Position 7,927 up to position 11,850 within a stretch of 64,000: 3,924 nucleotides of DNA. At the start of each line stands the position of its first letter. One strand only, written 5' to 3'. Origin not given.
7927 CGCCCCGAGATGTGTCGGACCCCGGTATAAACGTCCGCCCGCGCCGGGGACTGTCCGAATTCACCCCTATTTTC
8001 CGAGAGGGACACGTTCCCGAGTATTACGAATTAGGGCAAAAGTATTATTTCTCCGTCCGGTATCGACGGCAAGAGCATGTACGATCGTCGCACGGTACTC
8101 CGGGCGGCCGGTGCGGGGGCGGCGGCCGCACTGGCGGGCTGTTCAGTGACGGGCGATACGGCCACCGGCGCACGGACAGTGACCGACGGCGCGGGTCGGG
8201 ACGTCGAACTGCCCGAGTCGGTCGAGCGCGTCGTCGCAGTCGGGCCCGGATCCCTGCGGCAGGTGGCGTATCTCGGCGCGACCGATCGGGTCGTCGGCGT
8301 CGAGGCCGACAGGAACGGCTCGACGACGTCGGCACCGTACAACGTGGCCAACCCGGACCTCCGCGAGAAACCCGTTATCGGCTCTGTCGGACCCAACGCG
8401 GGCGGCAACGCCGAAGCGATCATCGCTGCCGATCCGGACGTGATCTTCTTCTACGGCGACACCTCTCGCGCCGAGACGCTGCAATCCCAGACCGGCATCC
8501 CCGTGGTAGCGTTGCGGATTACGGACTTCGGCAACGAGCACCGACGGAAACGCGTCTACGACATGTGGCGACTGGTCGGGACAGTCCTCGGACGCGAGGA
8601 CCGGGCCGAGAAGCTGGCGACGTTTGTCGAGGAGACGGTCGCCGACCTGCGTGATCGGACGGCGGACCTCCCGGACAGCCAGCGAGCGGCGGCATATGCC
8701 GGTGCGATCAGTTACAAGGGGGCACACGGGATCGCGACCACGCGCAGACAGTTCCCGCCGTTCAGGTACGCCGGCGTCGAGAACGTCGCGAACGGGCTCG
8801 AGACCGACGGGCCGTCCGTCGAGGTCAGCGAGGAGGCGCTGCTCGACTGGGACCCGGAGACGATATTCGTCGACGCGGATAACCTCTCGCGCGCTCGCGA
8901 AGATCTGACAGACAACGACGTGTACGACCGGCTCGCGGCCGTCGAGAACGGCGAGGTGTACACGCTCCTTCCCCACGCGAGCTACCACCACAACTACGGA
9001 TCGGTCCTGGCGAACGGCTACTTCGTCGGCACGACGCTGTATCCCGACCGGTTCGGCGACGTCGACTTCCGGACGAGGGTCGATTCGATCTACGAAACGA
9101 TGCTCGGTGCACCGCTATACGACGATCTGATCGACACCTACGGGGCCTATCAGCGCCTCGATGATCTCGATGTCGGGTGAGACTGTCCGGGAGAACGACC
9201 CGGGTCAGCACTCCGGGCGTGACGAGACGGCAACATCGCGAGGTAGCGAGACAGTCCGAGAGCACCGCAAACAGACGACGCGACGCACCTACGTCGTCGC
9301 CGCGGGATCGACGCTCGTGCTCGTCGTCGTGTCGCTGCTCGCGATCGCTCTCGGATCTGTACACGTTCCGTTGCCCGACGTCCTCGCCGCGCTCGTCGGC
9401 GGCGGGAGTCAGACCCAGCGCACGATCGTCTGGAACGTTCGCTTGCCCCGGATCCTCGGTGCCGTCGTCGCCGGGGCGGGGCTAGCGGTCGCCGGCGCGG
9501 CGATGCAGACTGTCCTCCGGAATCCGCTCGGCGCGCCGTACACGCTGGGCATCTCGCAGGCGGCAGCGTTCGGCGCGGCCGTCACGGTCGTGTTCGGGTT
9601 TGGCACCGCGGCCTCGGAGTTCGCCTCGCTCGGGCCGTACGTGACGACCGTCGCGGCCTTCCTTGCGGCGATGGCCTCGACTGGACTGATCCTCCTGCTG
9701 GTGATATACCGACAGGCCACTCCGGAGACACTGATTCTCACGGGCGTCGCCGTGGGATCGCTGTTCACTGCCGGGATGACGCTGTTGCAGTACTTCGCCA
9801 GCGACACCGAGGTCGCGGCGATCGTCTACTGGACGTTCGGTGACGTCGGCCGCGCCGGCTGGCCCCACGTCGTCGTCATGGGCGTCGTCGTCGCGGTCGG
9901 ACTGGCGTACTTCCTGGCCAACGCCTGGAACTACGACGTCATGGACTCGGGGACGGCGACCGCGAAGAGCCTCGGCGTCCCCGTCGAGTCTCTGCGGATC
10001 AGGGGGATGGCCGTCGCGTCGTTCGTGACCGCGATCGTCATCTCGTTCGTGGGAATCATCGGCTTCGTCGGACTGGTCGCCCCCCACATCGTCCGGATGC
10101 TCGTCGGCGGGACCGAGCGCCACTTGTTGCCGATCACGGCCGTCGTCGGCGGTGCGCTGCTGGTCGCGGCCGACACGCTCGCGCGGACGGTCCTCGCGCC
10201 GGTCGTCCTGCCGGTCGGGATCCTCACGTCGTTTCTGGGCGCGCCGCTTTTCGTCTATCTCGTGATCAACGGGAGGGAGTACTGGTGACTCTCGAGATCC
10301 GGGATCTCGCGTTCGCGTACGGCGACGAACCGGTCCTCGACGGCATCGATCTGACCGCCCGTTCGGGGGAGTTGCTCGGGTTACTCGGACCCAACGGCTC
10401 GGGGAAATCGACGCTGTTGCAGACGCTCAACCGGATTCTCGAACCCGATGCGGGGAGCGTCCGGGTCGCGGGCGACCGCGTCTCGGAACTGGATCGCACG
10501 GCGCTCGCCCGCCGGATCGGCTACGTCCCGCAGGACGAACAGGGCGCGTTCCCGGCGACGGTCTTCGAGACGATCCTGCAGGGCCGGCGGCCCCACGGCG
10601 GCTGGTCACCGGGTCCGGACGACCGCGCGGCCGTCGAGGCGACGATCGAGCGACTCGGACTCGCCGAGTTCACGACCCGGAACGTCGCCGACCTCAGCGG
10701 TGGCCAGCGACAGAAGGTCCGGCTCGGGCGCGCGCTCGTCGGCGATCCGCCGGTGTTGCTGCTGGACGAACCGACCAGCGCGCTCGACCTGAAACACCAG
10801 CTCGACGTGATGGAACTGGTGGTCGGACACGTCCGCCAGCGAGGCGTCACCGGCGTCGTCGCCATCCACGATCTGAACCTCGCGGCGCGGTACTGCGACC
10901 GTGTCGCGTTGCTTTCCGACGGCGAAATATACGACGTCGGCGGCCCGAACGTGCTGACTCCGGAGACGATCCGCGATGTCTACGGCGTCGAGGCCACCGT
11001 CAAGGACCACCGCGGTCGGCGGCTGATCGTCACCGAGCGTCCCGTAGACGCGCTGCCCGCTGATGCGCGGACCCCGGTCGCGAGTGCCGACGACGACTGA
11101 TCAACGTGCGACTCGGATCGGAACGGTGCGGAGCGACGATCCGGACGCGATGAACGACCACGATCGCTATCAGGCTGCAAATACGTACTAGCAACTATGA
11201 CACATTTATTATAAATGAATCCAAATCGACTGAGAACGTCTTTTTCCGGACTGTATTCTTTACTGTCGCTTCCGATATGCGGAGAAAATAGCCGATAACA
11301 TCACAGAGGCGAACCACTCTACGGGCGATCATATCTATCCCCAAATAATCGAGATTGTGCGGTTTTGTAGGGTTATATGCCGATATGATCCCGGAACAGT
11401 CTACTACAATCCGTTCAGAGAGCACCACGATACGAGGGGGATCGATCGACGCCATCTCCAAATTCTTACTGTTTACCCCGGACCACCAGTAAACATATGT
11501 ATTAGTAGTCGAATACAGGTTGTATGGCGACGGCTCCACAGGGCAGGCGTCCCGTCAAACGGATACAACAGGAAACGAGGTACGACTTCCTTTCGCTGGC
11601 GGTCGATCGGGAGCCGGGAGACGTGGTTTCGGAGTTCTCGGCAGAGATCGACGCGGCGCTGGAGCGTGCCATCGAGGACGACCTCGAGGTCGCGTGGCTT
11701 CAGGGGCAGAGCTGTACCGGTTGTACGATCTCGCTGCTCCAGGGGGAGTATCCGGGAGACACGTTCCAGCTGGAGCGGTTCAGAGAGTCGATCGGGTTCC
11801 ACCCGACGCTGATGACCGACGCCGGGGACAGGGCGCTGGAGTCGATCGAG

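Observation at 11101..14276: [NiFe] hydrogenase small/large subunit pair behind a 420-bp AT-rich tract, with no adjacent maturation or cytochrome b genes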

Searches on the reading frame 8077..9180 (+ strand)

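Call 4: search_protein_families(library=pfam, proteins=[window:8077-9180:+], max_evalue=0.01)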
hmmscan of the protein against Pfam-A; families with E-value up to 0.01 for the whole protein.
window:8077-9180:+ (367 aa): 2 families
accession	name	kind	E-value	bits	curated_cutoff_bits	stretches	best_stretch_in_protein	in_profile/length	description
PF01497.23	Peripla_BP_2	-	4.4e-26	92.2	27.5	1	52-297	1-231/235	Periplasmic binding protein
PF10518.14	TAT_signal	-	0.0068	16.7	22.7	1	2-21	2-21/21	TAT (twin-arginine translocation) pathway signal sequence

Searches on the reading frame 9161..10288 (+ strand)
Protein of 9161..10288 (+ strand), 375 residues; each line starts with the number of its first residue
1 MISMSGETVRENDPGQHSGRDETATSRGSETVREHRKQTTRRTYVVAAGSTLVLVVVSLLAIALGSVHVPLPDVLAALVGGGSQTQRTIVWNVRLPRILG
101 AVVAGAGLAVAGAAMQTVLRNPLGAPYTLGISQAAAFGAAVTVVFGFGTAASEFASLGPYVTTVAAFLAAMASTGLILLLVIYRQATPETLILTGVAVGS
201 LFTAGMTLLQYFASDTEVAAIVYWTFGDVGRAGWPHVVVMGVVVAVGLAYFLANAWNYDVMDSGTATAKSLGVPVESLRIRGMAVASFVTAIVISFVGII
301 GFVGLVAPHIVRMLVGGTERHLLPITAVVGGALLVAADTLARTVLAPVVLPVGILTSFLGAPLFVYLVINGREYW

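Call 4: search_protein_families(library=pfam, proteins=[window:9161-10288:+], max_evalue=0.01)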
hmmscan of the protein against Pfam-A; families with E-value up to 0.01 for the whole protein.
window:9161-10288:+ (375 aa): 1 family
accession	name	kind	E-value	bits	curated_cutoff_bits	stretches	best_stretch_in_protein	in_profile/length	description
PF01032.23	FecCD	-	9.1e-90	301.3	26.5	1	54-369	2-310/311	FecCD transport family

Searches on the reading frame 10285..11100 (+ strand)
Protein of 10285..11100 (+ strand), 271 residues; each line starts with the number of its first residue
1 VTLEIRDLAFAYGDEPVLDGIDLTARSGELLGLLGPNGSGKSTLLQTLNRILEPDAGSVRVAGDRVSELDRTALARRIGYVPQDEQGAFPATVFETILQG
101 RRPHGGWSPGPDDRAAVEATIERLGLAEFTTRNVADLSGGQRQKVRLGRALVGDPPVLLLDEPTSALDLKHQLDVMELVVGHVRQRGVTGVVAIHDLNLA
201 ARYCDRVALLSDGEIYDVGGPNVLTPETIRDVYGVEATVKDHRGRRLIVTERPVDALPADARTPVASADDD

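Call 4: search_protein_families(library=pfam, proteins=[window:10285-11100:+], max_evalue=0.01)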
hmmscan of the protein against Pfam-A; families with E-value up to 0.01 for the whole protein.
window:10285-11100:+ (271 aa): 8 families
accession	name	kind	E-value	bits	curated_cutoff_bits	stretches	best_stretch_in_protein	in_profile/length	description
PF00005.33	ABC_tran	-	1.3e-34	120.2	25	1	18-165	1-137/137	ABC transporter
PF13304.12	AAA_21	-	5.1e-09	37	27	1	31-59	2-26/304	AAA domain, putative AbiEii toxin, Type IV TA system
PF13555.12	AAA_29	-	0.00013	22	27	1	30-56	24-50/61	P-loop containing region of AAA domain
PF13191.12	AAA_16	-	0.00024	22.1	32.6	1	27-125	23-104/167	AAA ATPase domain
PF02463.25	SMC_N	-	0.00084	19.3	40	0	32-60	28-57/220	RecF/RecN/SMC N terminal domain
PF09818.15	ABC_ATPase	-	0.0055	16.2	23.2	0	133-189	154-209/283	P-loop domain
PF13604.12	AAA_30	-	0.0075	16.5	27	0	26-62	15-52/191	AAA domain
PF13476.12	AAA_23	-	0.0092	17.1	27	0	28-49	19-40/201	AAA domain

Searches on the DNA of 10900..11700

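Call 60: search_rna_families(source=window, start=10900, end=11700, threshold=evalue, max_evalue=1)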
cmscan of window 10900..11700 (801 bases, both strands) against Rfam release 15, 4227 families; matches with E-value up to 1: 1.
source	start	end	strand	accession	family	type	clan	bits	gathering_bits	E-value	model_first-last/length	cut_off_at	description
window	11670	11689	+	RF01068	Guanidine-II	Cis-reg; riboswitch;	-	17.6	32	0.54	1-20/48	no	Guanidine-II riboswitch aptamer (mini-ykkC)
